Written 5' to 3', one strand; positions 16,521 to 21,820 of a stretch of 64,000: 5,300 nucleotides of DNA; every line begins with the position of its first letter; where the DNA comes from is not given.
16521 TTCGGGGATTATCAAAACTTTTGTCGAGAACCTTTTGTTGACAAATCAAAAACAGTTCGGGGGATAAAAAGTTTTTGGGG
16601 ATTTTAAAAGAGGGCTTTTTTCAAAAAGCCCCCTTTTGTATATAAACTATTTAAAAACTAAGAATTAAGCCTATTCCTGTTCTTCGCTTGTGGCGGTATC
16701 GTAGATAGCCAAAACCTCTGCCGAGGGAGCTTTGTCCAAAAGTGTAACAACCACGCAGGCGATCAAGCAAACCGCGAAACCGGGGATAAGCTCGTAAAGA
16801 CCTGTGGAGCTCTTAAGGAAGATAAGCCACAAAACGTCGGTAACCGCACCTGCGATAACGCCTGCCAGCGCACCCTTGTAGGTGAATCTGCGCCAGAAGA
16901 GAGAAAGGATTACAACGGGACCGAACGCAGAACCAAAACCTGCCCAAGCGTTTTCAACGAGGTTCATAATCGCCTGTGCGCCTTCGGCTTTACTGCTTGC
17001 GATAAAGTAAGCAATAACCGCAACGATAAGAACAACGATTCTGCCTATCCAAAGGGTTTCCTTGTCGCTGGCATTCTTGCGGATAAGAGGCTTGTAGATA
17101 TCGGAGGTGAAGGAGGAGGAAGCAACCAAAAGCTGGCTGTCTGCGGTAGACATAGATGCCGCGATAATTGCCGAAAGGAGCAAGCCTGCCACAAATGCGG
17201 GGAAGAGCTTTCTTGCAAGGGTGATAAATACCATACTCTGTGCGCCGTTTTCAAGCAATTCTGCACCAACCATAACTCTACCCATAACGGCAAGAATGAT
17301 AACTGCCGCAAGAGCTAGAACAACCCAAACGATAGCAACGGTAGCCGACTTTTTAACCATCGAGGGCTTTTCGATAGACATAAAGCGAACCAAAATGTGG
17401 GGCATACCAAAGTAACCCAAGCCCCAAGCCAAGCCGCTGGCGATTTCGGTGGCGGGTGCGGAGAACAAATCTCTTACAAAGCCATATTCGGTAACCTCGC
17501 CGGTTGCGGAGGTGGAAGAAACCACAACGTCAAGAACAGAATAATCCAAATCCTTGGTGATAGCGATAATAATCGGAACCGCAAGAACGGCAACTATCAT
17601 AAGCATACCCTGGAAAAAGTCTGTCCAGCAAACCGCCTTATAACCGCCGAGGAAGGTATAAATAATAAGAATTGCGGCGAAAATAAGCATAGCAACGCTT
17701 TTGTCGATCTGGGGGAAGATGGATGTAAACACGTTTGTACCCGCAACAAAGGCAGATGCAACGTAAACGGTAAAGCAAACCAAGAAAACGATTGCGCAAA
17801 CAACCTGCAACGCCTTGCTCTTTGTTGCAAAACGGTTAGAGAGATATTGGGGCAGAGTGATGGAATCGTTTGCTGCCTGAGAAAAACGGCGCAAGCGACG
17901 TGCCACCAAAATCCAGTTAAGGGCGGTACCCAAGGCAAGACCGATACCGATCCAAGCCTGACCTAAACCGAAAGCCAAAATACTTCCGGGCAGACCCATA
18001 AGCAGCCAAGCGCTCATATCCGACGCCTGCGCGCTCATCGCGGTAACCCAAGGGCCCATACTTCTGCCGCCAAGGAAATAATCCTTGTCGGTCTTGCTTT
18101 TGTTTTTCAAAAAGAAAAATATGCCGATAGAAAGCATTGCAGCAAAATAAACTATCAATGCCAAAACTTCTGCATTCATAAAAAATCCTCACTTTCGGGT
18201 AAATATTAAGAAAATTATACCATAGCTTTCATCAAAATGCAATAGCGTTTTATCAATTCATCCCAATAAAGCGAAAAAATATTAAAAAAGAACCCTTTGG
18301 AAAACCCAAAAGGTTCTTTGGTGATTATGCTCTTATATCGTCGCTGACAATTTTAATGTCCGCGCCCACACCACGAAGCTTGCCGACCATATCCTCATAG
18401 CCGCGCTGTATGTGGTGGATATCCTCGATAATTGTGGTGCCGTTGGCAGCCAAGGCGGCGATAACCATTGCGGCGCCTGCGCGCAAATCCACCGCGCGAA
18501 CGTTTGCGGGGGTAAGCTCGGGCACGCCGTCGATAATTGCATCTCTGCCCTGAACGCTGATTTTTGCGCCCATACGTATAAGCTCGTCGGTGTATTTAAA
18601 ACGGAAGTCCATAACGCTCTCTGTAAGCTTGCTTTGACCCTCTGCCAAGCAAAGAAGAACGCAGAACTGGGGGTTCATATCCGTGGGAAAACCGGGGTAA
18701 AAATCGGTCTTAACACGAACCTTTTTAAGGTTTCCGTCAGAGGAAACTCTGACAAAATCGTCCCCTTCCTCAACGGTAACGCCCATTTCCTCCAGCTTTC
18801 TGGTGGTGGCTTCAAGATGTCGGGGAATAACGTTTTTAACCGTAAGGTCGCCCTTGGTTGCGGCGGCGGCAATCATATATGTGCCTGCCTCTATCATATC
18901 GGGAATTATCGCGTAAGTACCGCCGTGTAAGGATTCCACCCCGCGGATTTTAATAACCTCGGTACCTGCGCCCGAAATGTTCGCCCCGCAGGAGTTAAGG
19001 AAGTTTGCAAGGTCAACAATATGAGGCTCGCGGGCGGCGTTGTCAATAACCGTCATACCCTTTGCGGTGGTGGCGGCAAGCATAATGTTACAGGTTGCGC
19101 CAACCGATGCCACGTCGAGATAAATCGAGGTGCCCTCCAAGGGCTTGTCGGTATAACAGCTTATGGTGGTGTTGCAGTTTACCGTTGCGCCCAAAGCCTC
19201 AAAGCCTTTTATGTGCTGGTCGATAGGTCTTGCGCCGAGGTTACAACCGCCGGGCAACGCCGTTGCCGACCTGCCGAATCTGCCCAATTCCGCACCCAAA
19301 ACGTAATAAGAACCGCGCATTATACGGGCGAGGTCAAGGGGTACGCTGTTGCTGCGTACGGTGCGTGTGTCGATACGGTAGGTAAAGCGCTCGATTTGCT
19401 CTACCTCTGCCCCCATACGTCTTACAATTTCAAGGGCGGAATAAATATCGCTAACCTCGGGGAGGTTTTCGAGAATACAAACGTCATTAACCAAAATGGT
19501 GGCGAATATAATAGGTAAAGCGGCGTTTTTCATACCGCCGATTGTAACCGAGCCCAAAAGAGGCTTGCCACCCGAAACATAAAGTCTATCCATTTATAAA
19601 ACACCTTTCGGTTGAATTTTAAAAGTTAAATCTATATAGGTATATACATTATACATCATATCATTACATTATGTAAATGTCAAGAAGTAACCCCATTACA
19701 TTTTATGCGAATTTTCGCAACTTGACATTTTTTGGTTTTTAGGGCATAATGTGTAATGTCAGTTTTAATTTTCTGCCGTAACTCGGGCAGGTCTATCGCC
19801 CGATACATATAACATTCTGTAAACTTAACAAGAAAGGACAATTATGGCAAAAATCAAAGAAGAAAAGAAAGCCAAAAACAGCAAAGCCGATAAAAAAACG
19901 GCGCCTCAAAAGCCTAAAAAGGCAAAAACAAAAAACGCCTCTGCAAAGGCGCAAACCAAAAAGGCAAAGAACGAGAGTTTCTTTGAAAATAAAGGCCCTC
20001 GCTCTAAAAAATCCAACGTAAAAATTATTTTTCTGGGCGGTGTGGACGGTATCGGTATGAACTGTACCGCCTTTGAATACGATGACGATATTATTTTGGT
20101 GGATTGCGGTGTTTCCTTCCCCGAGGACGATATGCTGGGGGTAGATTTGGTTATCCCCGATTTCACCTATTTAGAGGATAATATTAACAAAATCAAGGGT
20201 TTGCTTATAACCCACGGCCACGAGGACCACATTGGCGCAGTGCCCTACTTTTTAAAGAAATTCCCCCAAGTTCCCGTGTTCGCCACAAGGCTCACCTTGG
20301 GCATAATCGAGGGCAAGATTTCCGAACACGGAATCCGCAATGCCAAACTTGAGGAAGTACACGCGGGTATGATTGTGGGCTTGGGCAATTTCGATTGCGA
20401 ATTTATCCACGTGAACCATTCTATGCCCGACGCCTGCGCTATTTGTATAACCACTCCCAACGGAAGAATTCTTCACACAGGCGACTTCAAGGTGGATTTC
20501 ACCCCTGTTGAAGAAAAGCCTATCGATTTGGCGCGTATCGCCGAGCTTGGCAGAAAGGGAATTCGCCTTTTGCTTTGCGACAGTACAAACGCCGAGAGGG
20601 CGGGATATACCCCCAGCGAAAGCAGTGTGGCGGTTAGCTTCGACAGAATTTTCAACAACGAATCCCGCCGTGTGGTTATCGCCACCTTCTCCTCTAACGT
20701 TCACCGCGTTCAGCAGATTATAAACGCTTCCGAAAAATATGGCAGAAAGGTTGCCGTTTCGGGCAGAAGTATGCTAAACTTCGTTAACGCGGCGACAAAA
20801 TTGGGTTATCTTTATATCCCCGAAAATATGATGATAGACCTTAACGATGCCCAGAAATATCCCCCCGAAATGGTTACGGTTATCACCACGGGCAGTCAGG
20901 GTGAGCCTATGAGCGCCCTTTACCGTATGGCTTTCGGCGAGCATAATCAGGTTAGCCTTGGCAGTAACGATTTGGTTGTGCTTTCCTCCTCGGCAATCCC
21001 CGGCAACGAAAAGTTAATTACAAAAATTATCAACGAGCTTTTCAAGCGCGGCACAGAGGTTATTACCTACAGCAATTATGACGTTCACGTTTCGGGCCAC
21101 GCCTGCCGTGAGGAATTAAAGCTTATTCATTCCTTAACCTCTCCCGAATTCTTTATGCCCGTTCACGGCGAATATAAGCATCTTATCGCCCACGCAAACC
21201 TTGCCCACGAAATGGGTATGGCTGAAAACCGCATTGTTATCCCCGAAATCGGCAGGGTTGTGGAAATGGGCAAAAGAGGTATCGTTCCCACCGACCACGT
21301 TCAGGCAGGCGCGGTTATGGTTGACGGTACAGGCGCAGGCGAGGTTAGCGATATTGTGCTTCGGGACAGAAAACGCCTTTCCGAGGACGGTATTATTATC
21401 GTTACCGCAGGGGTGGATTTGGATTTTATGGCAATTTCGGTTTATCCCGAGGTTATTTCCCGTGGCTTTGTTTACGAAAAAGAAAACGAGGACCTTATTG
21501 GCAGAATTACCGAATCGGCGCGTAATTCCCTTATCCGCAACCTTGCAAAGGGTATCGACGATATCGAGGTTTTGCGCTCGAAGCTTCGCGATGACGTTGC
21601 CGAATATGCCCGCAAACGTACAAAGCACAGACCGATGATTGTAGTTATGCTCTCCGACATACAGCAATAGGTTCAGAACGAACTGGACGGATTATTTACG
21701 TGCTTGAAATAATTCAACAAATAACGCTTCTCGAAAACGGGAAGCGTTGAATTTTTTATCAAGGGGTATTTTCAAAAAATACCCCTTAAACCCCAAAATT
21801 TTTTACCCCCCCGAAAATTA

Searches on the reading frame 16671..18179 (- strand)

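Call 6: search_protein_families(library=pfam, proteins=[window:16671-18179:-], max_evalue=0.001)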
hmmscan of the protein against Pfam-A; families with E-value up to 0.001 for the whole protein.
window:16671-18179:- (502 aa): 1 family
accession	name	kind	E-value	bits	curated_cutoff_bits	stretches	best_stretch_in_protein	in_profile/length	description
PF00474.23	SSF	-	8e-96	321.8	22.8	1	34-444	1-406/406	Sodium:solute symporter family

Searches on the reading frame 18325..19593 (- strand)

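Call 6: search_protein_families(library=pfam, proteins=[window:18325-19593:-], max_evalue=0.001)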
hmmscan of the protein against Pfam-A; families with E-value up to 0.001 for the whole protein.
window:18325-19593:- (422 aa): 1 family
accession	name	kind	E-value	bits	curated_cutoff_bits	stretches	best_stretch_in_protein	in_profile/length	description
PF00275.25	EPSP_synthase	-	1.9e-95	320.5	22.8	1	7-406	2-417/417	EPSP synthase (3-phosphoshikimate 1-carboxyvinyltransferase)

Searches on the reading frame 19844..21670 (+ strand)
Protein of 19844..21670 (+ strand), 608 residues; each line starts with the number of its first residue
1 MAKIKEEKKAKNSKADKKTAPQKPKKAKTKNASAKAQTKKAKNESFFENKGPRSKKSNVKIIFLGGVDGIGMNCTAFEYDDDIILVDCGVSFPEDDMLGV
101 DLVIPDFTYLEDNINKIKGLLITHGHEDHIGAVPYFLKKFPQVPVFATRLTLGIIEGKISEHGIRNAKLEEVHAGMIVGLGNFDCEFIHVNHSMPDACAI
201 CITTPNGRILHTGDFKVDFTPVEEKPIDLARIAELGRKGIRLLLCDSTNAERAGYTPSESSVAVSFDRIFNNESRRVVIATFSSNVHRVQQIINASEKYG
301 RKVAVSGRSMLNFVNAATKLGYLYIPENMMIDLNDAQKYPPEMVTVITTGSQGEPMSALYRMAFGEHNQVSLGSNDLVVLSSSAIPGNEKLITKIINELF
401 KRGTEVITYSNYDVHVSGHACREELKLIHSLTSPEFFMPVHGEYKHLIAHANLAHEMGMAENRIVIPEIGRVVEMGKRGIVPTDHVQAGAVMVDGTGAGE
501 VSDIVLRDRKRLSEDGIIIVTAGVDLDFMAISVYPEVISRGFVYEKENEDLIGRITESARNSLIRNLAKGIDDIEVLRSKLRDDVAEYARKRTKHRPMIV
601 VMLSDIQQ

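Call 6: search_protein_families(library=pfam, proteins=[window:19844-21670:+], max_evalue=0.001)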
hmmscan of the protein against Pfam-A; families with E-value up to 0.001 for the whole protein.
window:19844-21670:+ (608 aa): 5 families
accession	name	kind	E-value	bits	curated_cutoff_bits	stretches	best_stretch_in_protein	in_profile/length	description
PF22505.1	RNase_J_b_CASP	-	5.2e-51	172.1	27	1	275-399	2-126/126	Ribonuclease J, beta-CASP domain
PF17770.6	RNase_J_C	-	7.9e-24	85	23.8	1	505-606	1-102/102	Ribonuclease J C-terminal domain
PF00753.33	Lactamase_B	-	2.8e-15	57.2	22.7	1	73-215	7-150/196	Metallo-beta-lactamase superfamily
PF12706.13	Lactamase_B_2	-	2.5e-10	40.7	27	1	84-216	3-144/200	Beta-lactamase superfamily domain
PF07521.17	RMMBL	-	1.8e-09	37.9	21.6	1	412-465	9-61/63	Zn-dependent metallo-hydrolase RNA specificity domain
